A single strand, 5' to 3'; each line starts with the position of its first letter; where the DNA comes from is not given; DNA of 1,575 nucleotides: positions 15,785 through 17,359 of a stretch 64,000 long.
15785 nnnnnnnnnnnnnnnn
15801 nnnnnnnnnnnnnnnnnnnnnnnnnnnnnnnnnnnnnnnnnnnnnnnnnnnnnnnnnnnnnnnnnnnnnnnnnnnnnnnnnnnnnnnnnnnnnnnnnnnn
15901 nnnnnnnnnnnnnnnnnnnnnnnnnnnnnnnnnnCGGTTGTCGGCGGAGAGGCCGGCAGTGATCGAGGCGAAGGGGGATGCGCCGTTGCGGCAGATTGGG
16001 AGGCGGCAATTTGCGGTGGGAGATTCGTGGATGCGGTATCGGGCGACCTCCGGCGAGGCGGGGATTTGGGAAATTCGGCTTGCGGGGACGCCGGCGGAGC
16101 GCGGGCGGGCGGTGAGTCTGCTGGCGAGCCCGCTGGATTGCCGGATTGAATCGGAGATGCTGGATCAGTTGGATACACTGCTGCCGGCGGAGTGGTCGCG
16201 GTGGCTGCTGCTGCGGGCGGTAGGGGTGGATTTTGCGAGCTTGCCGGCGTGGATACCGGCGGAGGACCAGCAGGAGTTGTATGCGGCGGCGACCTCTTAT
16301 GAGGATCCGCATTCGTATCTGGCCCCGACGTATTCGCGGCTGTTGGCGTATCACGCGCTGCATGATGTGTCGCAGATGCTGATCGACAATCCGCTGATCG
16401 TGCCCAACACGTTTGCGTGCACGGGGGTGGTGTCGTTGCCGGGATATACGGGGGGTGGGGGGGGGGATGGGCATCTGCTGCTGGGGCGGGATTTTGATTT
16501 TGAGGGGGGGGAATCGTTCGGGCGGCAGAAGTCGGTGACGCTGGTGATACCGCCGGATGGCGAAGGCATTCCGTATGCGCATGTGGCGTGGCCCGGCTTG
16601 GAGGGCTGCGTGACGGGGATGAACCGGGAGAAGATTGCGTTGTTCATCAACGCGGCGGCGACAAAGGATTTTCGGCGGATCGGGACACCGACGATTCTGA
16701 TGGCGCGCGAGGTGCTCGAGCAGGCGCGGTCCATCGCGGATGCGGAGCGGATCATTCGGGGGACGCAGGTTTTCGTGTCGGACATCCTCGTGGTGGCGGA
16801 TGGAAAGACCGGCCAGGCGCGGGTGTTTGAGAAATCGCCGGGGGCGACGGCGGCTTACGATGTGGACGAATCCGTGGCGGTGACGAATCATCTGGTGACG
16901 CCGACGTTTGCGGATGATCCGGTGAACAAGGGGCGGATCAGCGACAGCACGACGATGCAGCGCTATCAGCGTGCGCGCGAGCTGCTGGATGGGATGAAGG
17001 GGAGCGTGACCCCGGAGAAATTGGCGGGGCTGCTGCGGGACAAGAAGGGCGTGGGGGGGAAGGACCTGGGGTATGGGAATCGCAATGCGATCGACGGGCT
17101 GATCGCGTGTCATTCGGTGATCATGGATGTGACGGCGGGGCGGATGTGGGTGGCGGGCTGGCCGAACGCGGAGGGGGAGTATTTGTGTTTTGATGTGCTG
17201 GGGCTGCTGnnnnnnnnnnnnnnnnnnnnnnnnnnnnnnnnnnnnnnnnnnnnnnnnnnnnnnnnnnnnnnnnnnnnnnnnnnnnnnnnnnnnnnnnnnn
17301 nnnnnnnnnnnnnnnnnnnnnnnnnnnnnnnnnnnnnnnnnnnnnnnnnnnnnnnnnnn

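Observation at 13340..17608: MMPL exporter fused in-frame to a C45/Ntn-hydrolase acyltransferase-like domain and TPR repeats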

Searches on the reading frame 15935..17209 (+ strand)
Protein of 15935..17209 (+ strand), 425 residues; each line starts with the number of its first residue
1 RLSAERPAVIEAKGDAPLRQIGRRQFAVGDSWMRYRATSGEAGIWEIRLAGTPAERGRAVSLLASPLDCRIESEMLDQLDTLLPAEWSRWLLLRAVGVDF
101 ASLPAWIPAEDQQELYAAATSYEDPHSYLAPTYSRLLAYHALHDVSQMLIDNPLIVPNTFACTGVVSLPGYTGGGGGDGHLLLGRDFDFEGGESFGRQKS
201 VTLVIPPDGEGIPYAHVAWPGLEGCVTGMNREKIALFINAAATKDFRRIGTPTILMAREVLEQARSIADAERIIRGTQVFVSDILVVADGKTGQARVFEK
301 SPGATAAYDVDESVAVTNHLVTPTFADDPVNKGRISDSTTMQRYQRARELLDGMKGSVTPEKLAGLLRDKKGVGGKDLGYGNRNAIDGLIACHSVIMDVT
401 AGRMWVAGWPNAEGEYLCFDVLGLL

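Call 30: search_protein_representatives(protein=window:15935-17209:+)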
Query: 425 residues. Proteins with E-value up to 0.001 (for the whole library): 1651; up to 1e-10: 552; up to 1e-30: 255. The best 150 are listed.
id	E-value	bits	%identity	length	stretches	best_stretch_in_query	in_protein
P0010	1.4e-187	640.1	65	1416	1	2-424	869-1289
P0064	8.7e-172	588.1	65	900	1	19-421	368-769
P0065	1.6e-171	587.2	66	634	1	29-425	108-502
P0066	2.3e-148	510.9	62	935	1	22-422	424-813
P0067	1.1e-131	456.0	54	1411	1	3-425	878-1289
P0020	8.2e-126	436.6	54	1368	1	42-424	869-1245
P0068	1.1e-124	432.8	72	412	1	148-415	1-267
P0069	4.7e-116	404.4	50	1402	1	17-424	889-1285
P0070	5.5e-102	358.1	77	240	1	148-363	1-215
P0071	3.7e-84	299.3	71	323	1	229-425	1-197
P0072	6.8e-82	291.9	42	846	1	19-420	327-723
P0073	1.9e-78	280.6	43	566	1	25-424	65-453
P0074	3.6e-76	273.0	41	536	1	41-421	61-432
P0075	4.0e-76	272.9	39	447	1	27-415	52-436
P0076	5.2e-76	272.5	40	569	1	8-421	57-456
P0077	2.8e-75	270.1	40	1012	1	28-423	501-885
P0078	4.4e-75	269.4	40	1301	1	42-421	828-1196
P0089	2.6e-70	253.7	38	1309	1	42-421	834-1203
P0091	7.7e-69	248.9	40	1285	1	41-421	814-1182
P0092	1.3e-68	248.2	37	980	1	14-418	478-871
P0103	3.8e-65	236.7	38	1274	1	41-422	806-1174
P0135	1.1e-57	212.1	40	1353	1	42-419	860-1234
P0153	6.6e-55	203.0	34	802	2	17-421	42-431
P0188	4.6e-50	187.0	34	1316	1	41-422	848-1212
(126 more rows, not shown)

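Call 31: search_protein_families(library=pfam, proteins=[P0073, P0076, P0078, P0089, P0135, P0188, P0077, P0092, P0153], max_evalue=0.001)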
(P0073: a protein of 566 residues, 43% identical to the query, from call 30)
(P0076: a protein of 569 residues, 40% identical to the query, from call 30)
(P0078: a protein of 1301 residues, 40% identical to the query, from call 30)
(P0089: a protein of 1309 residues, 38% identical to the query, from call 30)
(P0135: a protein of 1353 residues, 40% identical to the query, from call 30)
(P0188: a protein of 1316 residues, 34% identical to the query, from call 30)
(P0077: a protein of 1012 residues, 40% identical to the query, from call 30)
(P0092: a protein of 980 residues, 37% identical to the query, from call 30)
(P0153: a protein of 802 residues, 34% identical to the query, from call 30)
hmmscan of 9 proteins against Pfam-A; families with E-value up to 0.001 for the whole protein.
P0073 (566 aa): 3 families
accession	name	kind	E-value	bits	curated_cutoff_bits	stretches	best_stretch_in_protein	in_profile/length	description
PF03417.21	AAT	-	2e-22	80.4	23.2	1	212-401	6-186/225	Acyl-coenzyme A:6-aminopenicillanic acid acyl-transferase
PF07719.23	TPR_2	-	1.2e-05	25.5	27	0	520-550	2-32/34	Tetratricopeptide repeat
PF13432.12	TPR_16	-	3.9e-05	24.5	32.7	1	490-547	2-59/65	Tetratricopeptide repeat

P0076 (569 aa): 1 family
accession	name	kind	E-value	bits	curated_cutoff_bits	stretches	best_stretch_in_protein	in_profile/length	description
PF03417.21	AAT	-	2.2e-18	67.2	23.2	1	211-407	5-186/225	Acyl-coenzyme A:6-aminopenicillanic acid acyl-transferase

P0078 (1301 aa): 5 families
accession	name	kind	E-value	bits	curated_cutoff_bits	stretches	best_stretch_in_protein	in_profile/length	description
PF03417.21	AAT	-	1.9e-23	83.8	23.2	1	955-1182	5-219/225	Acyl-coenzyme A:6-aminopenicillanic acid acyl-transferase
PF03176.21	MMPL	-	1.7e-13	50.7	20.5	2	216-400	112-308/333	MMPL family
PF14559.12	TPR_19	-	7.9e-06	26.6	25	1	1236-1297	7-67/68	Tetratricopeptide repeat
PF07719.23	TPR_2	-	0.00046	20.6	27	0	1257-1280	4-27/34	Tetratricopeptide repeat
PF13424.12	TPR_12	-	0.00092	19.8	30.1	0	1237-1282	20-73/77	Tetratricopeptide repeat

P0089 (1309 aa): 3 families
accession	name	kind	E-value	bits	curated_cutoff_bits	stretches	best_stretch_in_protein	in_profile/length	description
PF03417.21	AAT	-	1.2e-19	71.4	23.2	1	963-1152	6-184/225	Acyl-coenzyme A:6-aminopenicillanic acid acyl-transferase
PF03176.21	MMPL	-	5.7e-06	25.9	20.5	1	608-765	124-299/333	MMPL family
PF13424.12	TPR_12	-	0.00024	21.7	30.1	1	1242-1290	18-74/77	Tetratricopeptide repeat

P0135 (1353 aa): 1 family
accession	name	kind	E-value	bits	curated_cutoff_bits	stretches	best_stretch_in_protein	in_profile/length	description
PF03417.21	AAT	-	3.5e-19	69.8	23.2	1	993-1187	5-186/225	Acyl-coenzyme A:6-aminopenicillanic acid acyl-transferase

P0188 (1316 aa): 5 families
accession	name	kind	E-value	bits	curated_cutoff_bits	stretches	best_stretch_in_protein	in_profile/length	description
PF03417.21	AAT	-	3e-18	66.8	23.2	1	975-1162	5-186/225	Acyl-coenzyme A:6-aminopenicillanic acid acyl-transferase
PF03176.21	MMPL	-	1.1e-05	25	20.5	1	619-788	120-305/333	MMPL family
PF07719.23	TPR_2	-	1.6e-05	25.1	27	0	1271-1299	2-30/34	Tetratricopeptide repeat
PF14559.12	TPR_19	-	2.7e-05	24.8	25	1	1250-1312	5-66/68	Tetratricopeptide repeat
PF13432.12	TPR_16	-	0.0004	21.2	32.7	1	1249-1302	10-63/65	Tetratricopeptide repeat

P0077 (1012 aa): 2 families
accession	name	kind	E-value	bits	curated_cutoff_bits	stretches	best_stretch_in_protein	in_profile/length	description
PF01522.26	Polysacc_deac_1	-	1e-28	100.2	23.1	1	62-185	3-124/124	Polysaccharide deacetylase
PF03417.21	AAT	-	3.3e-17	63.4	23.2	1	643-817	4-170/225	Acyl-coenzyme A:6-aminopenicillanic acid acyl-transferase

P0092 (980 aa): 1 family
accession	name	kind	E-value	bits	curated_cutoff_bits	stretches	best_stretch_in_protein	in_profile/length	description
PF03417.21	AAT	-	3.1e-16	60.2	23.2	1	659-824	30-185/225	Acyl-coenzyme A:6-aminopenicillanic acid acyl-transferase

P0153 (802 aa): 2 families
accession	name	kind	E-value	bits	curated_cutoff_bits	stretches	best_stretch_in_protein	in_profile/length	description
PF00535.33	Glycos_transf_2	-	1.3e-22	80.9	23.3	1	591-747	1-165/168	Glycosyl transferase family 2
PF03417.21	AAT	-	1.9e-21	77.2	23.2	1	189-365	3-171/225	Acyl-coenzyme A:6-aminopenicillanic acid acyl-transferase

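Call 83: list_cluster_members(proteins=[P0078, P0089, P0091, P0103, P0135, P0188, P0073, P0076, P0077, P0153])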
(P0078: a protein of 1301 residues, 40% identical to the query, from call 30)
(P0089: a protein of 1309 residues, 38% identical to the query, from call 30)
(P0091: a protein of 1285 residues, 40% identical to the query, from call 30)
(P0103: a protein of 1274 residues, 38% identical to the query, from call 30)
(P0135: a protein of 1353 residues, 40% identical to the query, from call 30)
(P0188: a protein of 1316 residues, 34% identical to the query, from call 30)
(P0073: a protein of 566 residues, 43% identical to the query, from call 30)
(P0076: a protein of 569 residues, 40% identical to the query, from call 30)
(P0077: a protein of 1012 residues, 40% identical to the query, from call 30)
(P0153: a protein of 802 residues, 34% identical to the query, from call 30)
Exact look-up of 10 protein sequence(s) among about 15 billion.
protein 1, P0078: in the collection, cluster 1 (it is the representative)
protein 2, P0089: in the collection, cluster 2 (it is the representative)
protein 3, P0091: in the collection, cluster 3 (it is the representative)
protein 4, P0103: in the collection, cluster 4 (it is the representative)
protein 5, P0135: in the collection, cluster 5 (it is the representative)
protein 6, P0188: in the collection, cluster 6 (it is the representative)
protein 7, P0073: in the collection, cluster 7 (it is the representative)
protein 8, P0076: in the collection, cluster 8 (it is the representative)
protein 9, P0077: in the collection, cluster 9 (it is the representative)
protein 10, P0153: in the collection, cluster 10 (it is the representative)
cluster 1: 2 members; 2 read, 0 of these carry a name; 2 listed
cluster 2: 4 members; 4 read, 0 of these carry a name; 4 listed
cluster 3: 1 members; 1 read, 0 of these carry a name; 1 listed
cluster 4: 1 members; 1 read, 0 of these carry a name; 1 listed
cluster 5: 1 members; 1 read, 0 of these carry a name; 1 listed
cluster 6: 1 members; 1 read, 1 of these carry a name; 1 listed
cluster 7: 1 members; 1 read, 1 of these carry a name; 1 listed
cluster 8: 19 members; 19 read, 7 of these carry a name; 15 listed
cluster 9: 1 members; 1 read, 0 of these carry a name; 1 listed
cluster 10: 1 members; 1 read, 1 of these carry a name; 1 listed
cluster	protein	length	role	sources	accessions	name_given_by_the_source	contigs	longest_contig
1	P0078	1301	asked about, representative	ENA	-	-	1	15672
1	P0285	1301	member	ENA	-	-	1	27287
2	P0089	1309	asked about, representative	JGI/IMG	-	-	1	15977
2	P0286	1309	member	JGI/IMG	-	-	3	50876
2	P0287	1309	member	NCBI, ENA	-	-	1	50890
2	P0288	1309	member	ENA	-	-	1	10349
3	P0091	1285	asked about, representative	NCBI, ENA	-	-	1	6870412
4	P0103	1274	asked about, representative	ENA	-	-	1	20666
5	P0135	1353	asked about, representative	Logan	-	-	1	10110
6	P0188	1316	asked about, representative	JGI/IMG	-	predicted exporter/tetratricopeptide (TPR) repeat protein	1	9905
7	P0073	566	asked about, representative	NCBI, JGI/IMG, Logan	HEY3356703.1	MAG TPA: C45 family peptidase [Polyangia bacterium] | tetratricopeptide (TPR) repeat protein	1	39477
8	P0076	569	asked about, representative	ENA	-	-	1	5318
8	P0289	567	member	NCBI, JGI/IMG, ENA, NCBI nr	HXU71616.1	MAG TPA: C45 family peptidase [Polyangia bacterium] | C45 family peptidase [Polyangia bacterium]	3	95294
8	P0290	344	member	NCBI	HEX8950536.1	MAG TPA: C45 family autoproteolytic acyltransferase/hydrolase, partial [Polyangia ...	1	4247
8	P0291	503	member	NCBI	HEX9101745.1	MAG TPA: C45 family peptidase, partial [Polyangia bacterium]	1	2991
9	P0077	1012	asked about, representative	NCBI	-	-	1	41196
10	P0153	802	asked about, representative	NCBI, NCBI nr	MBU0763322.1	MAG: glycosyltransferase, partial [Bacteroidetes bacterium] | glycosyltransferase [Bacteroidota bacterium]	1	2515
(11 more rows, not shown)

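Call 84: find_homologous_proteins(query=P0091, max_evalue=1e-20)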
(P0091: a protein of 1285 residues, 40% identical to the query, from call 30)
Query P0091 (1285 aa): 5 proteins with E <= 1e-20 among 8000 candidates.
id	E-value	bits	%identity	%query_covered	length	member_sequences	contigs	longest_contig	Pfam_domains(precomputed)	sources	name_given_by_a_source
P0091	0.0e+0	2792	100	100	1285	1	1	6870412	PF03417.22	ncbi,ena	-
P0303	0.0e+0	1024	46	98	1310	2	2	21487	PF03176.22,PF03417.22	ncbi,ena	-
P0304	1.4e-296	1005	45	100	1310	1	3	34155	PF14559.13,PF03176.22,PF03417.22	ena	-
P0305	1.4e-296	1005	45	98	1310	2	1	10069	PF14559.13,PF03176.22,PF03417.22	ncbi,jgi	jgi:isopenicillin-N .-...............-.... protein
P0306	2.0e-293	995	44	98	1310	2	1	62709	PF14559.13,PF03176.22,PF03417.22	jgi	-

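Call 85: find_encoding_contigs(protein=P0091, flank=10000, max_places=1)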
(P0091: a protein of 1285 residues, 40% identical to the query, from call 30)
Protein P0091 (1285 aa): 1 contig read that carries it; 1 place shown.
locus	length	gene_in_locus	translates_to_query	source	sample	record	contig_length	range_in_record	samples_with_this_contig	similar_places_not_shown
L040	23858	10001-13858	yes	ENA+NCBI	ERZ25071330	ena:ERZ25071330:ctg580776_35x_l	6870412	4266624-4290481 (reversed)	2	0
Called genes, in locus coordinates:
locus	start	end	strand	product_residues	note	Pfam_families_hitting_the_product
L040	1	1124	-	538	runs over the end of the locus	-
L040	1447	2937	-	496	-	PF13005:zf-IS66 (faint), PF03050:DDE_Tnp_IS66, PF13817:DDE_Tnp_IS66_C (faint)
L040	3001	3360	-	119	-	PF05717:TnpB_IS66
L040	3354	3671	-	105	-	-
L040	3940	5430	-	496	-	PF13005:zf-IS66 (faint), PF03050:DDE_Tnp_IS66, PF13817:DDE_Tnp_IS66_C (faint)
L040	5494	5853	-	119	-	PF05717:TnpB_IS66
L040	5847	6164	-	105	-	-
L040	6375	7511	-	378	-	-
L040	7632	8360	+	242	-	PF07505:DUF5131, PF17338:GP88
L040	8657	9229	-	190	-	PF05099:TerB (weak)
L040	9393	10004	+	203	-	PF03548:LolA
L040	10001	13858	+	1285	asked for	PF03417:AAT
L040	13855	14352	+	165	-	-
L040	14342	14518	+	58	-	-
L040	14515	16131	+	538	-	PF00535:Glycos_transf_2, PF03279:Lip_A_acyltrans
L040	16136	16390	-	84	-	PF00550:PP-binding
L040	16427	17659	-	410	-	PF00109:ketoacyl-synt, PF02801:Ketoacyl-synt_C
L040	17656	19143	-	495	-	PF00890:FAD_binding_2 (faint), PF01266:DAO (weak), PF01593:Amino_oxidase, PF07992:Pyr_redox_2 (faint), PF13450:NAD_binding_8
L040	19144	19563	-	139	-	PF22817:ApeP-like, PF07977:FabA, PF22818:ApeI-like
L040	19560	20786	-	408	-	PF00109:ketoacyl-synt, PF02801:Ketoacyl-synt_C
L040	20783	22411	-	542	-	PF00109:ketoacyl-synt, PF00108:Thiolase_N (faint), PF02801:Ketoacyl-synt_C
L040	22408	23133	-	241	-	PF01522:Polysacc_deac_1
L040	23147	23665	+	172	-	PF09835:DUF2062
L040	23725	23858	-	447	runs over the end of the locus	PF02310:B12-binding, PF04055:Radical_SAM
